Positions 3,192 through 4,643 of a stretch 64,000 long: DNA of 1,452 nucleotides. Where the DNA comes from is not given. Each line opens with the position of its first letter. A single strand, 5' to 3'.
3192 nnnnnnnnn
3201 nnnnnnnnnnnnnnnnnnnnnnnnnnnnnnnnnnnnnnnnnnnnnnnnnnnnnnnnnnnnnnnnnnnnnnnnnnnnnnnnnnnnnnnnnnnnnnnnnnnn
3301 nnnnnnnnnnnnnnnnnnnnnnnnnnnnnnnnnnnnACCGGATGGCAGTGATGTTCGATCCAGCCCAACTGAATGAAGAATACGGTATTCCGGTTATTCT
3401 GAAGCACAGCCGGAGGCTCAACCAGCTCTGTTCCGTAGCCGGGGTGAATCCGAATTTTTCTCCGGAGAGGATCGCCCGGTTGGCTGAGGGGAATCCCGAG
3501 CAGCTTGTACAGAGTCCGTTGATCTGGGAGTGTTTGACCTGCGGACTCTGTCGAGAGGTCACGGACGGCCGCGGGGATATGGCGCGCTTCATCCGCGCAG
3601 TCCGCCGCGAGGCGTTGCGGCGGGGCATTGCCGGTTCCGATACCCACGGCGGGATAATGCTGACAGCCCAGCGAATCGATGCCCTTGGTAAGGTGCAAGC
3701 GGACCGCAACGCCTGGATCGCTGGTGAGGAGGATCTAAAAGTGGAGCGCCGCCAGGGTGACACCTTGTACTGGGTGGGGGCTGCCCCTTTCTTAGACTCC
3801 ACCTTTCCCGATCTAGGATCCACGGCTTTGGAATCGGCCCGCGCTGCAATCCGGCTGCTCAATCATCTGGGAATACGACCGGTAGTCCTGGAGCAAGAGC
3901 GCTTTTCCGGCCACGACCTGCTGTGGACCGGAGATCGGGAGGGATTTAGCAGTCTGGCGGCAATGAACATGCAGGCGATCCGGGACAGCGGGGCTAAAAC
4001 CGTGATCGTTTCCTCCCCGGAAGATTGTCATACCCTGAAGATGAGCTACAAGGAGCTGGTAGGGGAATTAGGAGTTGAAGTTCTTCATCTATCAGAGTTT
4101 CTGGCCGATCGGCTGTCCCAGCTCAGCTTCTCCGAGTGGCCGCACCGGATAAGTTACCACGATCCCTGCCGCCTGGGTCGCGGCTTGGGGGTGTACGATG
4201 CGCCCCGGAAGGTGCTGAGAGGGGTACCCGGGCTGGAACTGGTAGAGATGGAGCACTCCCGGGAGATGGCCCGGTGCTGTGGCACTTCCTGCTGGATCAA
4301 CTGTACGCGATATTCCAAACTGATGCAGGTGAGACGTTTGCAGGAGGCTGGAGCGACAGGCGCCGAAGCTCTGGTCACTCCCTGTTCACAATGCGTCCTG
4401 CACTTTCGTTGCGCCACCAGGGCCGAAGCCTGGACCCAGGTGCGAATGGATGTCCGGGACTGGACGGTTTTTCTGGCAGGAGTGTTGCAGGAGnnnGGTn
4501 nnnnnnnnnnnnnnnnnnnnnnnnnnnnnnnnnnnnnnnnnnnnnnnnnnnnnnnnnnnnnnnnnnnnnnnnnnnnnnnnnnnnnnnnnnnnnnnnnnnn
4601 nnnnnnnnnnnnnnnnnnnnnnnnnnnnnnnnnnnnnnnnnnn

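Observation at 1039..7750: Hdr/Mvh-type electron-transfer module joined to an HcnABC/OoxAB/archaeal-PDH-type amino-acid dehydrogenase: candidate electron-bifurcating (confurcating) proline oxidation system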

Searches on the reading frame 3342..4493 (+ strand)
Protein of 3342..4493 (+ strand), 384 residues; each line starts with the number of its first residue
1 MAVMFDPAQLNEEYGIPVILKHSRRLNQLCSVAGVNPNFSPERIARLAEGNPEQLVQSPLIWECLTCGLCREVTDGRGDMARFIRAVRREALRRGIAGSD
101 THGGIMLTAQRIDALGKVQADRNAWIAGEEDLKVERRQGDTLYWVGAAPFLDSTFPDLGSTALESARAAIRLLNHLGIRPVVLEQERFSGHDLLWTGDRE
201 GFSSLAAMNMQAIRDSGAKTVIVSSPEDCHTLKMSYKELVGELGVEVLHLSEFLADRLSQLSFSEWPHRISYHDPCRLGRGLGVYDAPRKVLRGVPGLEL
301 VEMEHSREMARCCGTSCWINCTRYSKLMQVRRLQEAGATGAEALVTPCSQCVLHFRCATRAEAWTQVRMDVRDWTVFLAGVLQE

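Call 3: search_protein_families(library=pfam, proteins=[window:3342-4493:+], max_evalue=0.01)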
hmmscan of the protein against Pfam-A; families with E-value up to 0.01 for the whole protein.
window:3342-4493:+ (384 aa): 1 family
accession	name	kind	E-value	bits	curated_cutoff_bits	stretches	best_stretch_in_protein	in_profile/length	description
PF02754.22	CCG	-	5.1e-20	71.8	20.6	1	271-356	2-85/85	Cysteine-rich domain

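Call 4: search_protein_families(library=ncbifam, proteins=[window:3342-4493:+], max_evalue=0.001)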
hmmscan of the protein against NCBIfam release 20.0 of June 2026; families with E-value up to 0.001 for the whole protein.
window:3342-4493:+ (384 aa): 9 families
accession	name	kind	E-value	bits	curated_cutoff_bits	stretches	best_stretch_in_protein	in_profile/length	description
NF004898.0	PRK06259.1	equivalog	1.7e-29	102.9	385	1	61-360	185-468/488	fumarate reductase (CoM/CoB) subunit TfrB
NF045670.1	quin_L_LdhH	equivalog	7e-24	84.1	800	1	164-362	483-692/706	L-lactate dehydrogenase (quinone) large subunit LdhH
NF008369.0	PRK11168.1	equivalog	3e-11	42.9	278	1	165-362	184-387/401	anaerobic glycerol-3-phosphate dehydrogenase subunit C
NF045663.1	diclust_near_Sec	equivalog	1.3e-10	40.1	530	1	194-351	465-614/759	pyridine nucleotide-disulfide oxidoreductase/dicluster-binding protein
NF045724.1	ferredox_TmcB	equivalog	6.1e-10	38.2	735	1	244-351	286-400/430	electron transfer complex ferredoxin TmcB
NF045796.1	DsrK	equivalog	5e-08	32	400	1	245-332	297-384/453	sulfate reduction electron transfer complex DsrMKJOP subunit DsrK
TIGR03379.1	glycerol3P_GlpC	equivalog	1.1e-06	27.6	279.9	1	168-361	182-383/397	anaerobic glycerol-3-phosphate dehydrogenase subunit GlpC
NF045711.1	sulf_resp_HmcF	equivalog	3.5e-06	26.1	750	1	241-353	303-423/457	sulfate respiration complex iron-sulfur protein HmcF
NF008434.0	PRK11274.1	equivalog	0.00011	21.3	333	1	250-362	282-395/409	glycolate oxidase subunit GlcF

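Call 8: search_solved_structures(query=window:3342-4493:+, max_evalue=0.01)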
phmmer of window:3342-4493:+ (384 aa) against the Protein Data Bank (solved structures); distinct sequences matched with E-value up to 0.01: 1.
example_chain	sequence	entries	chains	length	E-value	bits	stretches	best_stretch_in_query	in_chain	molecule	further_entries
9ojn_A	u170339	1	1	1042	4.6e-15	58.5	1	40-352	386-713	Iron-sulfur-binding reductase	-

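Call 9: find_related_loci(query=window:3342-4493:+, collection=genome_contigs, flank=10000)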
Query window:3342-4493:+ (384 aa) in genome_contigs; peptide patterns used: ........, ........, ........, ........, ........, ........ (x = any residue, [..] = any of these).
41 stretches matched a pattern; 3 encode a relative of the query (tblastn E <= 1e-3); 3 distinct loci.
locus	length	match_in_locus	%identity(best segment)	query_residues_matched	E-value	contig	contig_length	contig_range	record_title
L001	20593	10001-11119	81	3-375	0e+0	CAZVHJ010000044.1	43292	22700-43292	MAG TPA_asm: uncultured Spirochaetaceae bacterium isolate binchicken_co178_254 genome assembly, contig: NODE_1412_length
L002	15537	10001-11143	79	4-384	0e+0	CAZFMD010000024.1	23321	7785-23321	MAG TPA_asm: uncultured Spirochaetaceae bacterium isolate binchicken_co334_238 genome assembly, contig: NODE_3634_length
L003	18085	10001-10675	23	62-314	2e-7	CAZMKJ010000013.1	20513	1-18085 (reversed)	MAG TPA_asm: uncultured Dehalococcoidia bacterium isolate SRP239594_co1_171 genome assembly, contig: NODE_977_length_205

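Call 11: find_homologous_proteins(query=window:3342-4493:+, max_evalue=0.00001)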
Query window:3342-4493:+ (384 aa): 1166 proteins with E <= 0.00001 among 8000 candidates; the best 120 are listed.
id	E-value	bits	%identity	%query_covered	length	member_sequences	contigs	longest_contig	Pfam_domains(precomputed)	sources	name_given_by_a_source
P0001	4.0e-259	877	100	99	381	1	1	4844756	PF02754.22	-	-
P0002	6.4e-216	735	83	99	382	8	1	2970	PF02754.22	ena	-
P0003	1.6e-205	700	80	99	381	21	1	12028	PF02754.22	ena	-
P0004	3.4e-204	696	78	99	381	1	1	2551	PF02754.22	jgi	jgi:heterodisulfide reductase subunit D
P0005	1.4e-188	644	74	99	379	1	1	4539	PF02754.22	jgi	jgi:Fe-S oxidoreductase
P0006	1.2e-179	615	69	99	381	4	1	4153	PF02754.22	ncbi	-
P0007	5.6e-162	557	64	99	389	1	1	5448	PF02754.22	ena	-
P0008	6.9e-162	557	62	99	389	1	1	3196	PF02754.22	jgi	jgi:heterodisulfide reductase subunit D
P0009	9.5e-159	546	62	98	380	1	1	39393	PF02754.22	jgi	jgi:Fe-S oxidoreductase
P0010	5.2e-153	527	60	98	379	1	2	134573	PF02754.22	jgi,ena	-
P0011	3.1e-150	518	61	95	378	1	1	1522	PF02754.22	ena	-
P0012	2.4e-149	515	58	99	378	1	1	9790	PF02754.22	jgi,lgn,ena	-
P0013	1.7e-148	513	59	99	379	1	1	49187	PF02754.22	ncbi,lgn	-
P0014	4.9e-148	511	59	98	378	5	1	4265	PF02754.22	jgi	jgi:heterodisulfide reductase subunit D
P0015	1.5e-147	510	79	73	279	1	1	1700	PF02754.22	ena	-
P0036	6.3e-138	478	57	98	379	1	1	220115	PF02754.22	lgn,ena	-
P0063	6.2e-123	428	51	99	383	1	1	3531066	PF02754.22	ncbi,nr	ncbi:MAG: (Fe-S)-binding protein [Spirochaetota bacterium]|nr:MAG: (Fe-S)-binding protein [Spirochae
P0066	3.9e-115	403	47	96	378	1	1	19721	PF02754.22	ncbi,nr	ncbi:MAG: (Fe-S)-binding protein [Chitinivibrionales bacterium]|nr:(Fe-S)-binding protein [Chitinivi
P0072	1.4e-94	335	44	93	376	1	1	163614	PF12838.13,PF13534.12,PF02754.22,PF13237.12,PF13183.12,PF13187.12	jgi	jgi:Fe-S oxidoreductase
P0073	4.8e-93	330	45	92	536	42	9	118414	PF02662.22,PF13484.12,PF12838.13,PF13534.12,PF02754.22,PF13237.12,PF13183.12,PF13187.12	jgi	jgi:heterodisulfide reductase subunit D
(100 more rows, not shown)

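Call 14: find_encoding_contigs(protein=P0010, flank=10000, max_places=2)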
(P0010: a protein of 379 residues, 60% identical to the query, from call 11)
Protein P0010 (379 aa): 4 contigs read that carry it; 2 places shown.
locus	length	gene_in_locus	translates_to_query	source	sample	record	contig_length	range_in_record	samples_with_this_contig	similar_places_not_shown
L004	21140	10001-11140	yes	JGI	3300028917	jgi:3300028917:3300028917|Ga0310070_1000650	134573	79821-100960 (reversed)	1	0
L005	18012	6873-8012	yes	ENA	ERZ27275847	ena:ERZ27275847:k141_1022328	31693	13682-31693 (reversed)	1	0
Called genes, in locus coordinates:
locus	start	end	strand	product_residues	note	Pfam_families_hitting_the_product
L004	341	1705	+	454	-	PF05598:DUF772, PF01609:DDE_Tnp_1, PF13751:DDE_Tnp_1_6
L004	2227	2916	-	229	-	PF07885:Ion_trans_2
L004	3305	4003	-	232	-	PF20139:DUF6529, PF00034:Cytochrom_C, PF13442:Cytochrome_CBB3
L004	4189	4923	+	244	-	PF00392:GntR, PF07729:FCD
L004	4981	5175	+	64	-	-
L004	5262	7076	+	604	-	PF02730:AFOR_N, PF01314:AFOR_C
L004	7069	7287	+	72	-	PF02597:ThiS (weak)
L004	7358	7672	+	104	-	PF00171:Aldedh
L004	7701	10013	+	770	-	PF14691:Fer4_20, PF07992:Pyr_redox_2, PF13450:NAD_binding_8, PF12838:Fer4_7, PF13187:Fer4_9, PF14697:Fer4_21, PF00037:Fer4, PF02662:FlpD, +9 more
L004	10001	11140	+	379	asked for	PF02754:CCG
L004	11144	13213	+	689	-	PF13510:Fer2_4, PF00070:Pyr_redox (faint), PF01494:FAD_binding_3 (weak), PF07992:Pyr_redox_2, PF12831:FAD_oxidored (weak), PF13450:NAD_binding_8 (weak), PF04324:Fer2_BFD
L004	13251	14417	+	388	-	PF00890:FAD_binding_2 (faint), PF01266:DAO, PF03486:HI0933_like (faint)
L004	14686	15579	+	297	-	PF00037:Fer4, PF12837:Fer4_6 (weak), PF13237:Fer4_10, PF14697:Fer4_21, PF12838:Fer4_7, PF13187:Fer4_9, PF00037:Fer4 (weak), PF04055:Radical_SAM, +5 more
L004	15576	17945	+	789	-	PF02901:PFL-like, PF01228:Gly_radical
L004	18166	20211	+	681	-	PF05378:Hydant_A_N, PF01968:Hydantoinase_A, PF19278:Hydant_A_C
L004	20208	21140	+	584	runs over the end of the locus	PF02538:Hydantoinase_B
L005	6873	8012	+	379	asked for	PF02754:CCG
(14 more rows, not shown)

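Call 15: find_encoding_contigs(protein=P0036, flank=10000, max_places=2)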
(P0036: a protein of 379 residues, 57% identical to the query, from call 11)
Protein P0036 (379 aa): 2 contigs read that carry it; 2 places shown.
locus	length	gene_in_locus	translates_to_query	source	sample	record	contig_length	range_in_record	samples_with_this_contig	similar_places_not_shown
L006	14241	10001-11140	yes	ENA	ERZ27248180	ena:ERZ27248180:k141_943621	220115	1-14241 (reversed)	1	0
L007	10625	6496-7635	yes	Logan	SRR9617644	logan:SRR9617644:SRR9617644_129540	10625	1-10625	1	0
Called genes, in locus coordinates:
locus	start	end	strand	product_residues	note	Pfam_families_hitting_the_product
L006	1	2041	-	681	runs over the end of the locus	PF05378:Hydant_A_N, PF01968:Hydantoinase_A, PF19278:Hydant_A_C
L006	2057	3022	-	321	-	PF00005:ABC_tran, PF02463:SMC_N, PF13304:AAA_21 (faint), PF08352:oligo_HPY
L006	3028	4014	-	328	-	PF00005:ABC_tran, PF08352:oligo_HPY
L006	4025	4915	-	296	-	PF12911:OppC_N, PF00528:BPD_transp_1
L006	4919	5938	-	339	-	PF19300:BPD_transp_1_N, PF00528:BPD_transp_1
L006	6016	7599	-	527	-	PF00496:SBP_bac_5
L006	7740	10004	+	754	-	PF14691:Fer4_20, PF00037:Fer4 (faint), PF07992:Pyr_redox_2, PF13450:NAD_binding_8, PF14697:Fer4_21 (weak), PF12838:Fer4_7, PF13187:Fer4_9 (weak), PF02662:FlpD, +4 more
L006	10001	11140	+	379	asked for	PF02754:CCG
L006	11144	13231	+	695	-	PF13510:Fer2_4, PF01946:Thi4 (faint), PF00070:Pyr_redox (faint), PF01494:FAD_binding_3 (weak), PF07992:Pyr_redox_2, PF12831:FAD_oxidored, PF04324:Fer2_BFD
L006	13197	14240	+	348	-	?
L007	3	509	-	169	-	?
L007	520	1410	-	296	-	PF12911:OppC_N, PF00528:BPD_transp_1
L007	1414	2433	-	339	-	PF19300:BPD_transp_1_N, PF00528:BPD_transp_1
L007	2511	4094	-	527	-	PF00496:SBP_bac_5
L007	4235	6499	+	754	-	PF14691:Fer4_20, PF00037:Fer4 (faint), PF07992:Pyr_redox_2, PF13450:NAD_binding_8, PF14697:Fer4_21 (weak), PF12838:Fer4_7, PF13187:Fer4_9 (weak), PF02662:FlpD, +4 more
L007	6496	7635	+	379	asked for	PF02754:CCG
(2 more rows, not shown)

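Call 16: find_encoding_contigs(protein=P0063, flank=10000, max_places=2)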
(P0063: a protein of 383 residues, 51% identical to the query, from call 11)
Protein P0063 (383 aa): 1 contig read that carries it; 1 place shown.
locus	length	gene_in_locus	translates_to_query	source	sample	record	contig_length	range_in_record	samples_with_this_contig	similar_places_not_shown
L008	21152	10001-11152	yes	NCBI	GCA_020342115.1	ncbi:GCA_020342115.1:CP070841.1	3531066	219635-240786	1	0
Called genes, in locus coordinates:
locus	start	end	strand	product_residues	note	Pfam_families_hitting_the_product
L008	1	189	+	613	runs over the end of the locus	PF01558:POR, PF01855:POR_N, PF17147:PFOR_II (weak)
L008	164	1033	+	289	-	PF02775:TPP_enzyme_C, PF12367:PFO_beta_C (weak)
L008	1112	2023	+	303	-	PF00248:Aldo_ket_red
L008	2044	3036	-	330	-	PF02423:OCD_Mu_crystall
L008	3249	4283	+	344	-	PF05544:Pro_racemase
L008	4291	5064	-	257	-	PF01177:Asp_Glu_race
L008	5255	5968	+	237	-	PF00392:GntR, PF14502:HTH_41 (weak), PF07729:FCD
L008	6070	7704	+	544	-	PF00171:Aldedh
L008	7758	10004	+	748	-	PF14691:Fer4_20, PF07992:Pyr_redox_2, PF13738:Pyr_redox_3, PF12838:Fer4_7, PF13187:Fer4_9, PF14697:Fer4_21, PF00037:Fer4, PF02662:FlpD, +4 more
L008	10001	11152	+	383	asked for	PF02754:CCG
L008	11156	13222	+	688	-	PF13510:Fer2_4, PF00070:Pyr_redox (faint), PF01494:FAD_binding_3 (weak), PF07992:Pyr_redox_2, PF12831:FAD_oxidored, PF13450:NAD_binding_8 (faint), PF04324:Fer2_BFD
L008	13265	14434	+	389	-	PF01266:DAO, PF03486:HI0933_like (faint)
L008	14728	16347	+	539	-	PF00496:SBP_bac_5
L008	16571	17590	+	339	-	PF19300:BPD_transp_1_N, PF00528:BPD_transp_1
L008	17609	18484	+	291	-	PF12911:OppC_N, PF00528:BPD_transp_1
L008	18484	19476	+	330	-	PF00005:ABC_tran, PF13304:AAA_21 (faint), PF08352:oligo_HPY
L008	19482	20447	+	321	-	PF00005:ABC_tran, PF02463:SMC_N (weak), PF13304:AAA_21 (faint), PF08352:oligo_HPY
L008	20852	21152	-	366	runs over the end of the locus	PF25145:NfeD1b_N, PF01343:Peptidase_S49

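Call 22: find_related_loci(query=A1, collection=genome_contigs, flank=10000)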
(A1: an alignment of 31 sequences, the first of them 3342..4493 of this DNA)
Query A1 (384 aa) in genome_contigs; peptide patterns used: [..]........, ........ (x = any residue, [..] = any of these).
599 stretches matched a pattern (row limit reached: there are more); 254 encode a relative of the query (tblastn E <= 1e-3); the best 80 are kept; 80 distinct loci.
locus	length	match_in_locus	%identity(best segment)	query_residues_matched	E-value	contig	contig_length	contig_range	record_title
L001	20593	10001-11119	81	3-375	0e+0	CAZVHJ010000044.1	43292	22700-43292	MAG TPA_asm: uncultured Spirochaetaceae bacterium isolate binchicken_co178_254 genome assembly, contig: NODE_1412_length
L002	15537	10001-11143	79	4-384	0e+0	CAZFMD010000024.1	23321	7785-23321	MAG TPA_asm: uncultured Spirochaetaceae bacterium isolate binchicken_co334_238 genome assembly, contig: NODE_3634_length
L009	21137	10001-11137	70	6-384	0e+0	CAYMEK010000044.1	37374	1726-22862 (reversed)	MAG TPA_asm: uncultured Spirochaetaceae bacterium isolate SRP323688_co1_278 genome assembly, contig: NODE_2022_length_37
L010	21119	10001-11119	60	9-383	4e-154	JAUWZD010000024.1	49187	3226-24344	MAG: Spirochaetales bacterium isolate CSMAG_2727 CSMAG_2727_k141_500188_length_49187_cov_11.9951, whole genome shotgun s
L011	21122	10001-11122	57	9-384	1e-146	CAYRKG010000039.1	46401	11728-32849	MAG TPA_asm: uncultured Spirochaetota bacterium isolate SRP323688_co1_269 genome assembly, contig: NODE_1462_length_4640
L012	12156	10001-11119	56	9-384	1e-145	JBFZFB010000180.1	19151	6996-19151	MAG: Lentisphaerota bacterium isolate PPR_0604 k121_1436935, whole genome shotgun sequence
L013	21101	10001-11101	52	9-373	1e-128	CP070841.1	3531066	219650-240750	MAG: Spirochaetota bacterium isolate bin100 chromosome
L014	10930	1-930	59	72-383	7e-125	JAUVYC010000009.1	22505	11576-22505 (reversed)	MAG: Spirochaetota bacterium isolate CSMAG_1232 CSMAG_1232_k141_1135455_length_22505_cov_9.0000, whole genome shotgun se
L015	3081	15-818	58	115-384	7e-106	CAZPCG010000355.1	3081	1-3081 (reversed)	MAG TPA_asm: uncultured Spirochaetota bacterium isolate binchicken_co395_73 genome assembly, contig: NODE_25539_length_3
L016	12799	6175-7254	43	25-383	3e-96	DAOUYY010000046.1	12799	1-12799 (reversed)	MAG TPA_asm: Candidatus Neomarinimicrobiota bacterium isolate CSMAG_939 CSMAG_939_k141_3207073_length_12799_cov_11.5543,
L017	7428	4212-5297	42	25-383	6e-95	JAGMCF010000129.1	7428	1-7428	MAG: Candidatus Cloacimonadota bacterium isolate RS_16_45 ZL425.bin.45.fa_129, whole genome shotgun sequence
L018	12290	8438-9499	40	25-379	3e-93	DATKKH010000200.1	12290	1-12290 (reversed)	MAG TPA_asm: Terriglobales bacterium isolate SMAG_U14652 k141_3699211, whole genome shotgun sequence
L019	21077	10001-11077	43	25-382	7e-93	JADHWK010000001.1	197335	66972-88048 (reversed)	MAG: candidate division KSB1 bacterium isolate BS750m-G25 BS-750m-C10, whole genome shotgun sequence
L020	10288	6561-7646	41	25-383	2e-92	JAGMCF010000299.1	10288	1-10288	MAG: Candidatus Cloacimonadota bacterium isolate RS_16_45 ZL425.bin.45.fa_299, whole genome shotgun sequence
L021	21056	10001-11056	39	29-379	7e-91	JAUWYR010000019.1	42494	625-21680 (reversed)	MAG: Candidatus Zixiibacteriota bacterium isolate CSMAG_2715 CSMAG_2715_k141_619204_length_42494_cov_12.2627, whole geno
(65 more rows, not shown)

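Call 24: find_encoding_contigs(protein=P0072, flank=9000, max_places=1)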
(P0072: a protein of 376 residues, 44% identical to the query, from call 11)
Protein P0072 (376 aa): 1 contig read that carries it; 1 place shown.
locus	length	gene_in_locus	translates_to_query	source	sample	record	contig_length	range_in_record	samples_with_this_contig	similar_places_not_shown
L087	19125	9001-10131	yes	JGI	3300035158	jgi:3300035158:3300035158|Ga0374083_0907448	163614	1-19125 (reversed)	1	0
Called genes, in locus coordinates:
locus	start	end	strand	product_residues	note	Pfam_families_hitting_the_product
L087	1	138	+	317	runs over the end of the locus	PF02775:TPP_enzyme_C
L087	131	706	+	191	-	PF01558:POR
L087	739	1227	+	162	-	PF01257:2Fe-2S_thioredx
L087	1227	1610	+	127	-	PF01257:2Fe-2S_thioredx (faint)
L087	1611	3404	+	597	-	PF01257:2Fe-2S_thioredx, PF01512:Complex1_51K, PF10589:NADH_4Fe-4S, PF00037:Fer4 (weak), PF13237:Fer4_10, PF12837:Fer4_6 (weak), PF12838:Fer4_7, PF13187:Fer4_9 (weak), +2 more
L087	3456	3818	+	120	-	-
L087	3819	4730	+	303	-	PF00571:CBS, PF13581:HATPase_c_2 (weak), PF02518:HATPase_c (weak)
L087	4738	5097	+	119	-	PF07085:DRTGG (faint)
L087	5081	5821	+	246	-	PF02811:PHP (weak), PF13263:PHP_C (weak)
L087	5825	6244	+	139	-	PF02518:HATPase_c, PF13589:HATPase_c_3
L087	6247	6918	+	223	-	PF00111:Fer2, PF13510:Fer2_4, PF13187:Fer4_9 (faint), PF13237:Fer4_10 (faint), PF14697:Fer4_21 (weak), PF12838:Fer4_7, PF00037:Fer4 (weak), PF12838:Fer4_7 (weak)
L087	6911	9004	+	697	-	PF00890:FAD_binding_2 (weak), PF01266:DAO, PF07992:Pyr_redox_2, PF12831:FAD_oxidored (weak), PF13450:NAD_binding_8, PF13738:Pyr_redox_3 (weak), PF12838:Fer4_7, PF02662:FlpD, +5 more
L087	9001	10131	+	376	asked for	PF13183:Fer4_8, PF13237:Fer4_10 (weak), PF13534:Fer4_17 (weak), PF12838:Fer4_7 (weak), PF13187:Fer4_9 (weak), PF02754:CCG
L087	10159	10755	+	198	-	PF00890:FAD_binding_2 (weak), PF12831:FAD_oxidored (weak)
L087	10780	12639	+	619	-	PF13534:Fer4_17 (faint), PF12838:Fer4_7 (weak), PF00037:Fer4, PF12837:Fer4_6 (weak), PF13187:Fer4_9 (weak), PF13237:Fer4_10 (weak), PF14697:Fer4_21 (weak), PF02662:FlpD, +1 more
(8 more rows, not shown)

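Call 25: find_encoding_contigs(protein=P0073, flank=9000, max_places=2)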
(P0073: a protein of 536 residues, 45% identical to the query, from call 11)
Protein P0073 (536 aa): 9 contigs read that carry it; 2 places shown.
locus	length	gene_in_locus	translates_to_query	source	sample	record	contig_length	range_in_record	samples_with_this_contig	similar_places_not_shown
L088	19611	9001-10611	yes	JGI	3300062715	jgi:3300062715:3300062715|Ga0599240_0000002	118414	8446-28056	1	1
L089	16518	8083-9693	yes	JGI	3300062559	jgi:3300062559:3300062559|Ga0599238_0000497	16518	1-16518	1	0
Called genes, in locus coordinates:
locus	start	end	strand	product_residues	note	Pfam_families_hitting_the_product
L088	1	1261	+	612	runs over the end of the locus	PF02730:AFOR_N, PF01314:AFOR_C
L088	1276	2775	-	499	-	PF00587:tRNA-synt_2b, PF03129:HGTP_anticodon, PF09180:ProRS-C_1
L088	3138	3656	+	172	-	PF13183:Fer4_8, PF13237:Fer4_10 (weak), PF13187:Fer4_9, PF13534:Fer4_17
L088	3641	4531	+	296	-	PF02754:CCG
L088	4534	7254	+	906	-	PF00890:FAD_binding_2 (weak), PF12831:FAD_oxidored, PF13450:NAD_binding_8 (weak), PF00037:Fer4 (weak), PF14691:Fer4_20, PF07992:Pyr_redox_2, PF13450:NAD_binding_8, PF07992:Pyr_redox_2, +11 more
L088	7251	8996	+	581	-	PF00890:FAD_binding_2 (weak), PF07992:Pyr_redox_2, PF12831:FAD_oxidored, PF13450:NAD_binding_8 (weak), PF00037:Fer4 (weak), PF12837:Fer4_6 (weak), PF12838:Fer4_7, PF14697:Fer4_21 (weak), +5 more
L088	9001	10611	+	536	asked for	PF02662:FlpD, PF12838:Fer4_7 (weak), PF13183:Fer4_8, PF13187:Fer4_9 (weak), PF13237:Fer4_10, PF13484:Fer4_16 (weak), PF13534:Fer4_17 (weak), PF02754:CCG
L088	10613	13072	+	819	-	PF07992:Pyr_redox_2 (weak), PF00037:Fer4, PF12837:Fer4_6, PF12838:Fer4_7, PF13187:Fer4_9, PF13237:Fer4_10, PF14697:Fer4_21, PF02662:FlpD, +6 more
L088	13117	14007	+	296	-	PF00037:Fer4, PF13237:Fer4_10 (weak), PF12838:Fer4_7, PF13183:Fer4_8 (weak), PF13187:Fer4_9, PF00037:Fer4 (weak), PF12838:Fer4_7 (weak), PF12838:Fer4_7, +9 more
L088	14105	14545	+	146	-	-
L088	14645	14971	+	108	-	PF18653:Arcadin_1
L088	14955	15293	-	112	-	-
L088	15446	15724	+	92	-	PF00708:Acylphosphatase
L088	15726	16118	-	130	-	-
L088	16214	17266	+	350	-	PF01137:RTC, PF05189:RTC_insert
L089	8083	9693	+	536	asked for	PF02662:FlpD, PF12838:Fer4_7 (weak), PF13183:Fer4_8, PF13187:Fer4_9 (weak), PF13237:Fer4_10, PF13484:Fer4_16 (weak), PF13534:Fer4_17 (weak), PF02754:CCG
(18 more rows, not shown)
